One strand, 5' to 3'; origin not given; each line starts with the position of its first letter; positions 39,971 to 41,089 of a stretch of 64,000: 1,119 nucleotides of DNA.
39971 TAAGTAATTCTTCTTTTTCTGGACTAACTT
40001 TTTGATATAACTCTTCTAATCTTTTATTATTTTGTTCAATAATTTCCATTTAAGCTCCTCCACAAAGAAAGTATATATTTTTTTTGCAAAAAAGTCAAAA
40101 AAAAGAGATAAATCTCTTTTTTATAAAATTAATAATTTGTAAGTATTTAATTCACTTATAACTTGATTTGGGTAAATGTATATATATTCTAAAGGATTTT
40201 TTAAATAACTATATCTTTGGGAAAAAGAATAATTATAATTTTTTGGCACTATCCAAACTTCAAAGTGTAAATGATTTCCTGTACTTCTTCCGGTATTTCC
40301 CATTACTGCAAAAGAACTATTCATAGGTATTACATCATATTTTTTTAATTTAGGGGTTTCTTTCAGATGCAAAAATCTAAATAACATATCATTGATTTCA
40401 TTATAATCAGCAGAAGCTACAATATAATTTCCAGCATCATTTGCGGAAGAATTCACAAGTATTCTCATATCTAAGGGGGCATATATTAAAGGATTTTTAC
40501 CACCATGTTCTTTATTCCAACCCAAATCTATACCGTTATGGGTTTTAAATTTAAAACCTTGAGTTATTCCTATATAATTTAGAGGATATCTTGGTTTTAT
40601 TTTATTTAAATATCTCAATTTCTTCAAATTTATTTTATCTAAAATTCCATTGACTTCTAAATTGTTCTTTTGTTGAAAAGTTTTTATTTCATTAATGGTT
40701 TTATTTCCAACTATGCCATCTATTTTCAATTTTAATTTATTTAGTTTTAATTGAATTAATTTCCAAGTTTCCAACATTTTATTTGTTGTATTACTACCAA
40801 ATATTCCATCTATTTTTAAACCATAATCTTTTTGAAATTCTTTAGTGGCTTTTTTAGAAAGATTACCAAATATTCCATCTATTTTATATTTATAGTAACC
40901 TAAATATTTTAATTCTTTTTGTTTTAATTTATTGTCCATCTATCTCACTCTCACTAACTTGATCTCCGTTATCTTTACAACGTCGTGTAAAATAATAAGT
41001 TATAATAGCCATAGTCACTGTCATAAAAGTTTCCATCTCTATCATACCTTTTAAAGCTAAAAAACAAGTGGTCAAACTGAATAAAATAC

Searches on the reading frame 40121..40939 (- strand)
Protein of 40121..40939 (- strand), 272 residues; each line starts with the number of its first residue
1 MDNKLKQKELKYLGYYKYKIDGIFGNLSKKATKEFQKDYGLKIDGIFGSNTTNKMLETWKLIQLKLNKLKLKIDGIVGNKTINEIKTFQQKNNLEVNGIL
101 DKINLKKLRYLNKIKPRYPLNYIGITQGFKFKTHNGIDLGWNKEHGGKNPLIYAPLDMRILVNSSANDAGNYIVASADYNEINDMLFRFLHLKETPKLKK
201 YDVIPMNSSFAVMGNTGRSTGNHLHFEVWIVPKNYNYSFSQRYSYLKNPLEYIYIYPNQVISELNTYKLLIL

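Call 64: search_protein_families(library=pfam, proteins=[window:40121-40939:-], max_evalue=0.001)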
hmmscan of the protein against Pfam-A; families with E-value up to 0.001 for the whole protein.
window:40121-40939:- (272 aa): 3 families
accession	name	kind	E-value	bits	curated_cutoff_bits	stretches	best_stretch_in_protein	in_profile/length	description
PF01471.23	PG_binding_1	-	3.8e-25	88.3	23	2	7-55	9-57/57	Putative peptidoglycan binding domain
PF01551.29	Peptidase_M23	-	4.7e-10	40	28.7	1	133-231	2-90/96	Peptidase family M23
PF09374.15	PG_binding_3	-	3.5e-06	27.6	24.6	0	70-119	16-62/76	Predicted Peptidoglycan domain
